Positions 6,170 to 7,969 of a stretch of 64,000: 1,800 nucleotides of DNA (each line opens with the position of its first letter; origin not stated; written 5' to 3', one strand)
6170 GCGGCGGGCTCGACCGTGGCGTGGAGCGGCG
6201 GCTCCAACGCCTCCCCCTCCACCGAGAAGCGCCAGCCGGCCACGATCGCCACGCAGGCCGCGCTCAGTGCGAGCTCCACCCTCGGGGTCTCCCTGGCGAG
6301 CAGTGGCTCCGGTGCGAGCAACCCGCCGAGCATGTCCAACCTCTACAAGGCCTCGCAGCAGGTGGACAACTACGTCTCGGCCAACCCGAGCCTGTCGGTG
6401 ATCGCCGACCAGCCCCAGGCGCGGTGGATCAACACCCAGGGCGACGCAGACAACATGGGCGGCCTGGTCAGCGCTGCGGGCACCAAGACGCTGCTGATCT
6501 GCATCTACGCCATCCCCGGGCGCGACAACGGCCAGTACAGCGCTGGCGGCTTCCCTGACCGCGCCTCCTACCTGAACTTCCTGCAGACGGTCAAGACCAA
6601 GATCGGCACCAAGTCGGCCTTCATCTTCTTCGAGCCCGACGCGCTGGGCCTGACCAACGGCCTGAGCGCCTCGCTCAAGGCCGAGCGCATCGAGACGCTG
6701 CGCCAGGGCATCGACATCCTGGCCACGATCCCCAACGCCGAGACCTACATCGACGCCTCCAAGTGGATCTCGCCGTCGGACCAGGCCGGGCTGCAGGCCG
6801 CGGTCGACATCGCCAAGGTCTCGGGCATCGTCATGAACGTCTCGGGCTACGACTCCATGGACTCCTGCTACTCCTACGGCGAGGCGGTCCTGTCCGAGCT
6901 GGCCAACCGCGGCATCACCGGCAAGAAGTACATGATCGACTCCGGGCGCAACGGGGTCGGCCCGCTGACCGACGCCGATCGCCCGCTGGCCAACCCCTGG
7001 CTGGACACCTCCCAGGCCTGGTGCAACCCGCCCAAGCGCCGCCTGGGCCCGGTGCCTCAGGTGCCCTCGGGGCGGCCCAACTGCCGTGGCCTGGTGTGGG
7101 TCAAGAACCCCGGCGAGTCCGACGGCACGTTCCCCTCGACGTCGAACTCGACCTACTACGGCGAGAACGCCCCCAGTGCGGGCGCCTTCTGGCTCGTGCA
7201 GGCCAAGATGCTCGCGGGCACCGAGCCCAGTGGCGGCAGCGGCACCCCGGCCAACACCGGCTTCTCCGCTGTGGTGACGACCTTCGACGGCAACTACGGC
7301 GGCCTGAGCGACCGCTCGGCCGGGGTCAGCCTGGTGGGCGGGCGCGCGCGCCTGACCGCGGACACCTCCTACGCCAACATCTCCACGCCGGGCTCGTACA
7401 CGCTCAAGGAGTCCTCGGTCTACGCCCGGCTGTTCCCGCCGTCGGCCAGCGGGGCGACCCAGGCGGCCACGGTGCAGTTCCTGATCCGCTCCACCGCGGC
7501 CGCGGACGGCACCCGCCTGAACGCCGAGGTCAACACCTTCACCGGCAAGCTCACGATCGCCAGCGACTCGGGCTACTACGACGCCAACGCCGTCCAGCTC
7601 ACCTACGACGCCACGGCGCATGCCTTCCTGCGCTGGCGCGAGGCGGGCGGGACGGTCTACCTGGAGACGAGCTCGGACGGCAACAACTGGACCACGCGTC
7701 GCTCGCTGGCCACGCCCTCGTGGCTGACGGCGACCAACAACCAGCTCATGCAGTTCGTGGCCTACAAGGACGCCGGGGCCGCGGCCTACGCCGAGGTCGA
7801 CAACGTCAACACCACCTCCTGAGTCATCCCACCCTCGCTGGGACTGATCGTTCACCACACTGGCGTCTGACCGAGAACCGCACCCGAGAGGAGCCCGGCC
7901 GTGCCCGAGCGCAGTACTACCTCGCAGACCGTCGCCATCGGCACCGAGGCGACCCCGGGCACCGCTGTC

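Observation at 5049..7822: GH6-family glycosidase with CBM and lectin-like domains inserted between the tail terminator and major tail genes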

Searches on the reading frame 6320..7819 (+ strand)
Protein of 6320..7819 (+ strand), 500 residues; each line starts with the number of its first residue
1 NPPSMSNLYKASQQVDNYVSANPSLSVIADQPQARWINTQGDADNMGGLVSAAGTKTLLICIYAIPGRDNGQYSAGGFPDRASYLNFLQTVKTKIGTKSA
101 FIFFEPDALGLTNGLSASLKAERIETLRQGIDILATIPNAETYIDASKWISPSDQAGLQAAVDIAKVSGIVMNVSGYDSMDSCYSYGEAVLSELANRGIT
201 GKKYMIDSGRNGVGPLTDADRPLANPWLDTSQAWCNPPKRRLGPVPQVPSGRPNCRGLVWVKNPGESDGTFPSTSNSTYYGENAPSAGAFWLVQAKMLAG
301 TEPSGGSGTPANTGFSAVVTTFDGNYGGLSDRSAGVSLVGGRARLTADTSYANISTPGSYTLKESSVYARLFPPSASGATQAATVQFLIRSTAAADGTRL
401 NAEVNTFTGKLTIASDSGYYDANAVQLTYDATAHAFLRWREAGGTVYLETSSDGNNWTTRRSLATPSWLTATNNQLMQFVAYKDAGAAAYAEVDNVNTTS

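Call 59: find_related_loci(query=A2, collection=genome_contigs, flank=10000)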
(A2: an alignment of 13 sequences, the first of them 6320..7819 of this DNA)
Query A2 (500 aa) in genome_contigs; peptide patterns used: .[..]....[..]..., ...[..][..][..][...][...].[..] (x = any residue, [..] = any of these).
600 stretches matched a pattern (row limit reached: there are more); 533 encode a relative of the query (tblastn E <= 1e-3); the best 80 are kept; 80 distinct loci.
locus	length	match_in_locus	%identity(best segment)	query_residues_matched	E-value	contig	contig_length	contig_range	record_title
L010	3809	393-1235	33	1-299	8e-40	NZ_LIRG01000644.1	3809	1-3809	Streptomyces prasinopilosus strain NRRL B-2711 B2711_contig_644, whole genome shotgun sequence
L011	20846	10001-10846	34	1-299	3e-39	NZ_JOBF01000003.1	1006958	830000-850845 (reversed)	Streptomyces varsoviensis strain NRRL ISP-5346 contig3.1, whole genome shotgun sequence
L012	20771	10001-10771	35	24-299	2e-39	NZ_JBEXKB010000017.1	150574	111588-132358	Kitasatospora sp. NPDC004669 NPDC004669_8_G11.ctg-0017, whole genome shotgun sequence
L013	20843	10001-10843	35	5-299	5e-39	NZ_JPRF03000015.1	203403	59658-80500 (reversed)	Kitasatospora aureofaciens strain ATCC 10762 contig_14, whole genome shotgun sequence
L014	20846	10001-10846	33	1-299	4e-39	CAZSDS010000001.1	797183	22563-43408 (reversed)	MAG TPA_asm: uncultured Candidatus Saccharibacteria bacterium isolate SRP144015_co1_51 genome assembly, contig: NODE_1_l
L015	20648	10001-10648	35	50-291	1e-38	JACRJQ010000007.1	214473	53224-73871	MAG: Candidatus Taylorbacteria bacterium isolate NC_groundwater_1833_Pr3_B-0.1um_56_22 SR-2_scaffold_141_3025606, whole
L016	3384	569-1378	31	3-295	1e-38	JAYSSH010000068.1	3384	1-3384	MAG: Candidatus Kaiserbacteria bacterium isolate GFS_12189 GFS_12189_67, whole genome shotgun sequence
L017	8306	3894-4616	34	22-270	2e-38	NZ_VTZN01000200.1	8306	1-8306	Mycobacterium simiae strain JAL-560-SIM 200, whole genome shotgun sequence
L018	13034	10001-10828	33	11-299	3e-38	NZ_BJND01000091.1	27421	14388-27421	Streptomyces spinoverrucosus strain NBRC 14228 sequence091, whole genome shotgun sequence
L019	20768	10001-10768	33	25-298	4e-38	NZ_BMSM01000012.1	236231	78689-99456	Streptomyces griseoviridis strain JCM 4250 sequence12, whole genome shotgun sequence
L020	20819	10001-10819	33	10-299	1e-37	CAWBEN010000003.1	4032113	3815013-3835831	MAG: uncultured delta proteobacterium isolate MFD01213.bin.3.422 genome assembly, contig: contig_211, whole genome shotg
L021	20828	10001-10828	33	11-299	9e-38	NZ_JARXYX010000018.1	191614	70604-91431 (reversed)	Streptomyces sp. LBL Ga0498890_18, whole genome shotgun sequence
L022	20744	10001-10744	35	22-290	1e-37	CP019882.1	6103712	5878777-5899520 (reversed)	Mycolicibacterium litorale strain F4 chromosome, complete genome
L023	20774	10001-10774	34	25-299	2e-37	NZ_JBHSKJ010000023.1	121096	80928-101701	Streptomyces aureoversilis strain CGMCC 4.1641 spades_K_17_127_23, whole genome shotgun sequence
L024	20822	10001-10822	34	5-292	3e-37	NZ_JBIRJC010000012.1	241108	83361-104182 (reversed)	Kitasatospora sp. NPDC017646 NPDC017646_257_A10.ctg-0012, whole genome shotgun sequence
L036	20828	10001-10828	32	10-299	1e-36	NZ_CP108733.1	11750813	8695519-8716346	Streptomyces sp. NBC_00986 chromosome, complete genome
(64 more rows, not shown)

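Call 60: find_related_loci(query=A2, collection=viral_contigs, flank=10000)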
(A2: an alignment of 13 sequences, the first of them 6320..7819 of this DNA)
Query A2 (500 aa) in viral_contigs; peptide patterns used: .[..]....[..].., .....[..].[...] (x = any residue, [..] = any of these).
164 stretches matched a pattern; 156 encode a relative of the query (tblastn E <= 1e-3); the best 80 are kept; 80 distinct loci.
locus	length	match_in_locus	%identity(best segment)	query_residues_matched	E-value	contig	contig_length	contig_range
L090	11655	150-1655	51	6-500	3e-154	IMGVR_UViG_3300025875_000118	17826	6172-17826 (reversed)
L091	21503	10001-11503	48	4-497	9e-145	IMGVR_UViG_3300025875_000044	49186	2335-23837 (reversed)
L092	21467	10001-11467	47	6-500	7e-140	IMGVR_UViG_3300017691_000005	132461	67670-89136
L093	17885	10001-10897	49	8-302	1e-90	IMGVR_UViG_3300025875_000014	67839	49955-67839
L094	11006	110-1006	49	8-302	2e-90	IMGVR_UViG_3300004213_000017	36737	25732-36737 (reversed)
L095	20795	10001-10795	32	14-299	1e-39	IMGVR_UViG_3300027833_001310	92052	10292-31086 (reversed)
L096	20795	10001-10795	32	14-299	2e-39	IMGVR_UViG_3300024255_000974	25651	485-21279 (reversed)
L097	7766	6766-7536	35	10-290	2e-39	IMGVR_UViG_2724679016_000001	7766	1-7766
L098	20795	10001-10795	33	14-299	3e-39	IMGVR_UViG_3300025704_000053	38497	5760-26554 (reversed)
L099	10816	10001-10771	35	10-290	2e-39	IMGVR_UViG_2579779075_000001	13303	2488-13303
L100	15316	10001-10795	31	14-299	3e-39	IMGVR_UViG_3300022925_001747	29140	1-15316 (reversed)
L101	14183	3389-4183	31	14-299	3e-38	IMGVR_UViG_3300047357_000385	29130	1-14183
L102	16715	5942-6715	31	14-291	2e-37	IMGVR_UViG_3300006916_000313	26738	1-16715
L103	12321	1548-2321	31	14-291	2e-37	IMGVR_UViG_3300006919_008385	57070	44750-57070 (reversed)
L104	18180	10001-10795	31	14-299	6e-37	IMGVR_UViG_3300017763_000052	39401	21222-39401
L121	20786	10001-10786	32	17-299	1e-34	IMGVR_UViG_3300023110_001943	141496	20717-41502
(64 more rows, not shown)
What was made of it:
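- Tried and rejected: The alignment-based scans worked (calls 59, 60).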

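Call 64: search_protein_families(library=pfam, proteins=[L011:12603-14645:-, L011:14555-16441:-, L011:10918-12327:-, L011:9824-10858:+, L036:7816-9501:+, L036:4989-6458:-, L036:9779-10843:+, L036:13371-15269:+, L036:10893-12020:-], max_evalue=0.0001)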
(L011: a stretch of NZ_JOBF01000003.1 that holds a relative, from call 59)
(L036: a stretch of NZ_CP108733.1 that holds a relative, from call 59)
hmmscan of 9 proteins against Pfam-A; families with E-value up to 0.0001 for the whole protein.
L011:12603-14645:- (681 aa): 7 families
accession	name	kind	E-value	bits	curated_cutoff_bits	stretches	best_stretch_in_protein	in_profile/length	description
PF21110.3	GlxA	-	3.6e-43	147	27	1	179-282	1-105/105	GlxA beta barrel domain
PF09118.17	GO-like_E_set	-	3.2e-22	79.1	25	1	586-675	7-100/100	Galactose oxidase-like, Early set domain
PF07646.21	Kelch_2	-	4.8e-17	61.4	21.3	1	315-359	1-45/48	Kelch motif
PF13964.12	Kelch_6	-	6.7e-13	48.6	25.3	0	475-526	2-49/50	Kelch motif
PF01344.31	Kelch_1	-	1e-06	28.5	20.1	0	346-359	30-43/46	Kelch motif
PF13418.12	Kelch_4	-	1.1e-05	25.7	21.6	0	314-356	1-42/49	Galactose oxidase, central domain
PF07250.17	Glyoxal_oxid_N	-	3.1e-05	23.8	37.5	0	128-170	47-89/243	Glyoxal oxidase N-terminus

L011:14555-16441:- (629 aa): 5 families
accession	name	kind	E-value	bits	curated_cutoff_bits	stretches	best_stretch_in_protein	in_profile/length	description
PF13632.12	Glyco_trans_2_3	-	1.1e-12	48.6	27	1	269-456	5-195/198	Glycosyl transferase family group 2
PF13641.12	Glyco_tranf_2_3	-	4.4e-10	40.4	27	1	182-410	11-230/230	Glycosyltransferase like family 2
PF13506.12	Glyco_transf_21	-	3.6e-08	33.5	21.7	1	263-409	31-174/174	Glycosyl transferase family 21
PF03552.20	Cellulose_synt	-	5.6e-07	28.9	24.7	1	349-447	414-510/722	Cellulose synthase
PF00535.33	Glycos_transf_2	-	1.3e-05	25.6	23.3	1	188-349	14-166/168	Glycosyl transferase family 2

L011:10918-12327:- (470 aa): 1 family
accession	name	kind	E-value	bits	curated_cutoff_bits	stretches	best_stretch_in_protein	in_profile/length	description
PF01098.24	FTSW_RODA_SPOVE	-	1.8e-70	238.2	26.4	1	87-449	6-354/356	Cell cycle protein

L011:9824-10858:+ (345 aa): 1 family
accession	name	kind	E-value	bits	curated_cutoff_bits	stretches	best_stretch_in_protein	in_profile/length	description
PF01341.22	Glyco_hydro_6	-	1.4e-69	235.7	27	1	69-325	5-299/305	Glycosyl hydrolases family 6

L036:7816-9501:+ (562 aa): 1 family
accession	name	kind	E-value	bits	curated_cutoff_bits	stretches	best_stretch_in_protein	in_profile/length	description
PF01177.27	Asp_Glu_race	-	1.1e-47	163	31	1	326-532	1-211/211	Asp/Glu/Hydantoin racemase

L036:4989-6458:- (490 aa): 1 family
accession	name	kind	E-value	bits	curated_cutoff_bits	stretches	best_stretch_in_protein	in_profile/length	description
PF13385.13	Laminin_G_3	-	3.7e-30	105.5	27.6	1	111-268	2-151/151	Concanavalin A-like lectin/glucanases superfamily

L036:9779-10843:+ (355 aa): 1 family
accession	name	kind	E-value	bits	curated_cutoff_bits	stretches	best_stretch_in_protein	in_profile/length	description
PF01341.22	Glyco_hydro_6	-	4e-68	230.9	27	1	79-334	4-299/305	Glycosyl hydrolases family 6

L036:13371-15269:+ (633 aa): 1 family
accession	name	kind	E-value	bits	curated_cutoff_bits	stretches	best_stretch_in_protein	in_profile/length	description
PF13676.11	TIR_2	-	1.2e-12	48.8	28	1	4-112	1-111/122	TIR domain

L036:10893-12020:- (376 aa): 3 families
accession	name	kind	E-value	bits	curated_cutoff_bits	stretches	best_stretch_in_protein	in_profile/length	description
PF13508.13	Acetyltransf_7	-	2.7e-11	44.1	27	1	276-351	3-83/84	Acetyltransferase (GNAT) domain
PF00583.31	Acetyltransf_1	-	1e-08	35.9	20.7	1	262-350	19-116/116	Acetyltransferase (GNAT) family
PF13673.13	Acetyltransf_10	-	2.4e-06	28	23.6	1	285-354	38-111/128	Acetyltransferase (GNAT) domain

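Call 95: search_protein_families(library=pfam, proteins=[L095:6134-6973:+, L095:6973-7863:+, L095:8621-9160:+, L095:9156-9965:+, L095:9968-10813:+, L095:11169-13439:-, L121:8267-9007:+, L121:9141-9953:+, L121:9956-10807:+, L121:10803-11645:+], max_evalue=0.001)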
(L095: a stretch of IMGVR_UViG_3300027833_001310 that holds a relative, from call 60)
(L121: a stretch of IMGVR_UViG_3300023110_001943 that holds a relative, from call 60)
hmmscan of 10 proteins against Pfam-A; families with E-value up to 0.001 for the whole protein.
L095:6134-6973:+ (280 aa): 1 family
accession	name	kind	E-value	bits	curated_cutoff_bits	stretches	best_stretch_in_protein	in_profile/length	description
PF19547.4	DUF6071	-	1.1e-05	25.7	27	1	40-134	11-109/247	Family of unknown function (DUF6071)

L095:6973-7863:+ (297 aa): 0 families

L095:8621-9160:+ (180 aa): 1 family
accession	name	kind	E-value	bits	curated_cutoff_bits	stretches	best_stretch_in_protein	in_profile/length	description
PF01327.26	Pep_deformylase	-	3.3e-32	111.7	22.8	1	17-152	9-149/156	Polypeptide deformylase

L095:9156-9965:+ (270 aa): 0 families

L095:9968-10813:+ (282 aa): 1 family
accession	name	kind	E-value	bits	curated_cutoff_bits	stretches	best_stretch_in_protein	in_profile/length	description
PF01341.22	Glyco_hydro_6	-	1.3e-49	170.1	27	1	22-261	17-300/305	Glycosyl hydrolases family 6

L095:11169-13439:- (757 aa): 0 families

L121:8267-9007:+ (247 aa): 1 family
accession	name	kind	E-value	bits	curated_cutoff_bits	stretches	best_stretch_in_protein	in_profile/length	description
PF00685.33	Sulfotransfer_1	-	1.4e-05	25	22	1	134-199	140-206/255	Sulfotransferase domain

L121:9141-9953:+ (271 aa): 0 families

L121:9956-10807:+ (284 aa): 1 family
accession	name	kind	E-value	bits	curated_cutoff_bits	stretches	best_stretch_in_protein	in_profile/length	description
PF01341.22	Glyco_hydro_6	-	8.7e-51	174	27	1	23-262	17-300/305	Glycosyl hydrolases family 6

L121:10803-11645:+ (281 aa): 0 families
